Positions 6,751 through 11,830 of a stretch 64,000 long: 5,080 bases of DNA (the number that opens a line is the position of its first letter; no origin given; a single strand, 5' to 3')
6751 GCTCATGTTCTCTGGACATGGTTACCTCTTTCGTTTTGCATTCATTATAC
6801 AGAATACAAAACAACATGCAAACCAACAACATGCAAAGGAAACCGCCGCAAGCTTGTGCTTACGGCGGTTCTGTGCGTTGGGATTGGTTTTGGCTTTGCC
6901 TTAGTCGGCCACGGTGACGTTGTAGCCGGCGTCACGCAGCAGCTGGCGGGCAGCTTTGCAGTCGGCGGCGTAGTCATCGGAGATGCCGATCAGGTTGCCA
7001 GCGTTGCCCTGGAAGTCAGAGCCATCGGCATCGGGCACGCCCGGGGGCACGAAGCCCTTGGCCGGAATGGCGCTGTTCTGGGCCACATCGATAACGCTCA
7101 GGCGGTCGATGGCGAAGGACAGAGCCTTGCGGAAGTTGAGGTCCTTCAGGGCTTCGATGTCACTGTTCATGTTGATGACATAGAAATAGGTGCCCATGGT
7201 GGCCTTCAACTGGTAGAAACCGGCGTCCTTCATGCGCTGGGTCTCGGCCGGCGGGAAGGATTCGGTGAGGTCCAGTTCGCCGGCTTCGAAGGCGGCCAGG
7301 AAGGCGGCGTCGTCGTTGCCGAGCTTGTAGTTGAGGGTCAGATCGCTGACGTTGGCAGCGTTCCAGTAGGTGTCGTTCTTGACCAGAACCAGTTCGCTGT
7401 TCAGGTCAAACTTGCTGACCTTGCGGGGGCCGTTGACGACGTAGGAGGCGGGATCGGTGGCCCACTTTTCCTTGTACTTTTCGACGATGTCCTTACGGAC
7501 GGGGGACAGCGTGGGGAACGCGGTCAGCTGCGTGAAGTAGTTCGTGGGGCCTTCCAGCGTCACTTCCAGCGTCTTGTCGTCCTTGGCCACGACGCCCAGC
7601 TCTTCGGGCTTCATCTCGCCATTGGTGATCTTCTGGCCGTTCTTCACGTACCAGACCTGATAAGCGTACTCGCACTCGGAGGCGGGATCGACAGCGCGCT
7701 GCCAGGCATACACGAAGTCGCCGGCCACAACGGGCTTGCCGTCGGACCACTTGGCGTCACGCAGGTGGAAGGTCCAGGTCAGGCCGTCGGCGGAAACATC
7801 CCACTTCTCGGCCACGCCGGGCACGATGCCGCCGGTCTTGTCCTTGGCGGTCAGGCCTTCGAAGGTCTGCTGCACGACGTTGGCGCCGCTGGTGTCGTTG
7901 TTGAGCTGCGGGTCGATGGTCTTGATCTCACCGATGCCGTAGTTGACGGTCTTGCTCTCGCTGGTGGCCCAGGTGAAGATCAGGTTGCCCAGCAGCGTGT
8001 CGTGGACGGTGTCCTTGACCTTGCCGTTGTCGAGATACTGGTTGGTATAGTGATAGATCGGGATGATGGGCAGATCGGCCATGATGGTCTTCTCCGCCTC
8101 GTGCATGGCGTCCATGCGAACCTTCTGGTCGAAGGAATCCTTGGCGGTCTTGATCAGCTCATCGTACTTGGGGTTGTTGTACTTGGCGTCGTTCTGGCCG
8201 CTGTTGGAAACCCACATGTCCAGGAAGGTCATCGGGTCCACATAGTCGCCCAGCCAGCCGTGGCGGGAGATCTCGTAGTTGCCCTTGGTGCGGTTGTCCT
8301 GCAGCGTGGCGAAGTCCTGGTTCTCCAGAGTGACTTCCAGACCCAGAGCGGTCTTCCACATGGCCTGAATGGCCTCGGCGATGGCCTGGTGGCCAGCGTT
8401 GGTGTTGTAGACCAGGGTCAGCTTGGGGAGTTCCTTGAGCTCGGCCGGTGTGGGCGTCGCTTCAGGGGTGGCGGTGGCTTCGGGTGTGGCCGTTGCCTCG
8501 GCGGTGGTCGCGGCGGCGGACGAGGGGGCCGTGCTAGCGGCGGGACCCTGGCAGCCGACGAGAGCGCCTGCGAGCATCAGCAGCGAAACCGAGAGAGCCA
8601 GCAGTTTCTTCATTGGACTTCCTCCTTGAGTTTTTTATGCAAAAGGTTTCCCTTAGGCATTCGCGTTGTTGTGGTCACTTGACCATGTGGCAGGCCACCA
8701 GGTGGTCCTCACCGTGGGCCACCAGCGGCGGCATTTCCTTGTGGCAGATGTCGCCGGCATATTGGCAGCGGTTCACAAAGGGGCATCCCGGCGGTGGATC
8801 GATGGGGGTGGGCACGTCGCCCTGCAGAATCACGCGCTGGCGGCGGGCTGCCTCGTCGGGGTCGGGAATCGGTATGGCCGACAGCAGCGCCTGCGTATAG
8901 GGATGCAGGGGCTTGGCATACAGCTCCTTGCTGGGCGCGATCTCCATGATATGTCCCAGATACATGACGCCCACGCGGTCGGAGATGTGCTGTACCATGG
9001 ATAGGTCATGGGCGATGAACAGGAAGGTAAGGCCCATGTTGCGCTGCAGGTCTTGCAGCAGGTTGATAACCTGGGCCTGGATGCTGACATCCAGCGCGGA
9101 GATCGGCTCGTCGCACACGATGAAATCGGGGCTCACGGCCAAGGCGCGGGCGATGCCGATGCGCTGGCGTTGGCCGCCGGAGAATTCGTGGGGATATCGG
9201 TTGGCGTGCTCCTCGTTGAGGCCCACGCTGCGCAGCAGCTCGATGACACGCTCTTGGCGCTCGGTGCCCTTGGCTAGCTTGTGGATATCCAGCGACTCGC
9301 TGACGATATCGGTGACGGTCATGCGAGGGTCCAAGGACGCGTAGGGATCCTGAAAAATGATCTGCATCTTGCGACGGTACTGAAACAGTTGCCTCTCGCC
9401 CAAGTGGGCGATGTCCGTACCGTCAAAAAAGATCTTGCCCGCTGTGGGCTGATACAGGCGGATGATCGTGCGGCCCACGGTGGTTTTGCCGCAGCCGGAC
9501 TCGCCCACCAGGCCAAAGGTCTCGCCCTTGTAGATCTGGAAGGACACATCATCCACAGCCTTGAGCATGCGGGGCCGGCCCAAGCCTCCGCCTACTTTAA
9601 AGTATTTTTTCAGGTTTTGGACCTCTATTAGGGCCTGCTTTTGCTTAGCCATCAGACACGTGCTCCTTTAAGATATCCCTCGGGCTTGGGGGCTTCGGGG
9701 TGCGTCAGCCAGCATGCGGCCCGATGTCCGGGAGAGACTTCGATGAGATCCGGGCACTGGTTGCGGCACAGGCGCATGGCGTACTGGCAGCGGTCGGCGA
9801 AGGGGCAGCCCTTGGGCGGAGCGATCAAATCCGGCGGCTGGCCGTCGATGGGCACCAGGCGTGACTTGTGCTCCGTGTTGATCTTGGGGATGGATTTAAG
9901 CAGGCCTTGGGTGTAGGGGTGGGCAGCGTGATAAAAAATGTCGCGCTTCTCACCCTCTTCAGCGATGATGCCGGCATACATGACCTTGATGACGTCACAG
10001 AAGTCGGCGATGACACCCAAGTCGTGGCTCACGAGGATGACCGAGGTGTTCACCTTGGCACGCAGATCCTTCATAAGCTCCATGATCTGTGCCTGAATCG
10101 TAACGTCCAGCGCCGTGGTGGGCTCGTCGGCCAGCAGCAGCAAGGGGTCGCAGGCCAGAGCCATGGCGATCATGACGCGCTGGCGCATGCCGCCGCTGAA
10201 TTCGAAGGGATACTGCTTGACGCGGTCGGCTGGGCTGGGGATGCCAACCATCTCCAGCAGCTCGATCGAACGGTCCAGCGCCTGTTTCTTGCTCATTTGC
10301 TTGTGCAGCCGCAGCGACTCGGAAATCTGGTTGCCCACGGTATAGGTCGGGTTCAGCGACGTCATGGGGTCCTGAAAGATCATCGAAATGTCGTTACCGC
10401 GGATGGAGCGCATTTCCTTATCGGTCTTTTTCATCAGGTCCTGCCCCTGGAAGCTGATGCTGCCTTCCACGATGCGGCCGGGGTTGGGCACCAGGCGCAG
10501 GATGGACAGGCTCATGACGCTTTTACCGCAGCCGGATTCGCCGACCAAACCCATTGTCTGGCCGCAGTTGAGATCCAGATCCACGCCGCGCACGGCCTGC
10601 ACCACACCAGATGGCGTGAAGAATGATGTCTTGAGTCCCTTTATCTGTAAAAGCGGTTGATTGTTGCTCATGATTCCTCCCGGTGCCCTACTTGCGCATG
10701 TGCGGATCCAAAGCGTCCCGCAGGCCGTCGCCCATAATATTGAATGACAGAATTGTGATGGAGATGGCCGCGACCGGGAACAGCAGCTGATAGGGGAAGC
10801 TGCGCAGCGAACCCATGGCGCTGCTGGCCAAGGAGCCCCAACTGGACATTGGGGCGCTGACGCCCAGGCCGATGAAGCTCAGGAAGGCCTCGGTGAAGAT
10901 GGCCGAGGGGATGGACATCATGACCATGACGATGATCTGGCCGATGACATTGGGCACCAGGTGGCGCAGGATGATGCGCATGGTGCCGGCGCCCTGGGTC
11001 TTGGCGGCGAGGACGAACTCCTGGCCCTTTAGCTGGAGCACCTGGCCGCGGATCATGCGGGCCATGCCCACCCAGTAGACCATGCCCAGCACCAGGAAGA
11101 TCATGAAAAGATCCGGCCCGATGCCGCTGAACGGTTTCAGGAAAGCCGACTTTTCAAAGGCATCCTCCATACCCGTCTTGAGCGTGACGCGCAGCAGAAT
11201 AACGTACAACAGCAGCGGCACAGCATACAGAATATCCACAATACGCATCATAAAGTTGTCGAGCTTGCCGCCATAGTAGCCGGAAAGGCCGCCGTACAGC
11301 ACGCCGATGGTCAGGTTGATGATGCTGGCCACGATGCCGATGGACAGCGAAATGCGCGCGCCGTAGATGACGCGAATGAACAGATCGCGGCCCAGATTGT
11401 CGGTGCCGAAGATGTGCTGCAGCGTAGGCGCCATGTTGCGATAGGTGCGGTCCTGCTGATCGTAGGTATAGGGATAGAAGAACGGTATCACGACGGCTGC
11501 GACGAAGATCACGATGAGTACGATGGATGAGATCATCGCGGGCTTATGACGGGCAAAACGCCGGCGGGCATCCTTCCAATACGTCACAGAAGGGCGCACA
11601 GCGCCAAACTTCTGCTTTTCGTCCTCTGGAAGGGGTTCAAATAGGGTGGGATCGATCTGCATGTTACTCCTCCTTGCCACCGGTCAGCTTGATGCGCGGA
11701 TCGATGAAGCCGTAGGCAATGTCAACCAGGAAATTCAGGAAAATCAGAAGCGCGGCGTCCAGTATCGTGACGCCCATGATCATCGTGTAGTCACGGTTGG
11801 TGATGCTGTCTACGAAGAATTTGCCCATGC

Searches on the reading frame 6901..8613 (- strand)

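Call 83: search_protein_families(library=pfam, proteins=[window:6901-8613:-], max_evalue=0.00001)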
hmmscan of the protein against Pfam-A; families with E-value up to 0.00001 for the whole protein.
window:6901-8613:- (570 aa): 1 family
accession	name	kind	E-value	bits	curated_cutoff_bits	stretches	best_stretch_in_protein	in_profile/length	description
PF00496.27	SBP_bac_5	-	4.7e-84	283.1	32.4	2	263-565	2-279/368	Bacterial extracellular solute-binding proteins, family 5 Middle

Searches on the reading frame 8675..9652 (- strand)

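Call 83: search_protein_families(library=pfam, proteins=[window:8675-9652:-], max_evalue=0.00001)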
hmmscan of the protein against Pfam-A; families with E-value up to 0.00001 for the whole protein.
window:8675-9652:- (325 aa): 2 families
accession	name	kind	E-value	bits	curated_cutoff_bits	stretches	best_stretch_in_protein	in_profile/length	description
PF00005.33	ABC_tran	-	8.9e-35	120.7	25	1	34-184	2-136/137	ABC transporter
PF08352.17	oligo_HPY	-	1.3e-18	67.5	27.1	1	236-303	1-65/65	Oligopeptide/dipeptide transporter, C-terminal region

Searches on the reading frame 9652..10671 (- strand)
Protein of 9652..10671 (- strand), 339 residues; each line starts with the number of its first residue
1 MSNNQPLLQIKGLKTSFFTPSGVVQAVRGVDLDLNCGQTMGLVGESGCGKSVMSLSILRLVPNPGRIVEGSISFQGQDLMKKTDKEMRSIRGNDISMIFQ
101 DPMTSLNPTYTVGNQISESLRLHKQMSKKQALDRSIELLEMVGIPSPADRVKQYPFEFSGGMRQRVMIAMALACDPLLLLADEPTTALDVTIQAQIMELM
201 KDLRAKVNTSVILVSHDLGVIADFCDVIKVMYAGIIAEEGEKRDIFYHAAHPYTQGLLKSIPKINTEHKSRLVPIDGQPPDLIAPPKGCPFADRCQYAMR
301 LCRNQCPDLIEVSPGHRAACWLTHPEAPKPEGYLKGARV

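Call 83: search_protein_families(library=pfam, proteins=[window:9652-10671:-], max_evalue=0.00001)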
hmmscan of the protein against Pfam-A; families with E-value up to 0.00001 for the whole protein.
window:9652-10671:- (339 aa): 3 families
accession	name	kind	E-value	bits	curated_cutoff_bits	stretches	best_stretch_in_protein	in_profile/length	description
PF00005.33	ABC_tran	-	4.6e-29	102.2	25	1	28-186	2-137/137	ABC transporter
PF08352.17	oligo_HPY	-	2.3e-20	73.2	27.1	1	238-302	2-65/65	Oligopeptide/dipeptide transporter, C-terminal region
PF13304.12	AAA_21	-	1e-06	29.5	27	1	149-221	229-303/304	AAA domain, putative AbiEii toxin, Type IV TA system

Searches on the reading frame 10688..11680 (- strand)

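Call 83: search_protein_families(library=pfam, proteins=[window:10688-11680:-], max_evalue=0.00001)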
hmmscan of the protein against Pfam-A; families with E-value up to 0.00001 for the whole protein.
window:10688-11680:- (330 aa): 2 families
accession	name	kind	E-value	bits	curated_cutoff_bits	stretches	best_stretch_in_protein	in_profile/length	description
PF00528.27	BPD_transp_1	-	5.7e-30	104.8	26.4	1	126-330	1-184/184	Binding-protein-dependent transport system inner membrane component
PF12911.12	OppC_N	-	1.2e-18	67.2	23.9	1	33-85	1-53/53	N-terminal TM domain of oligopeptide transport permease C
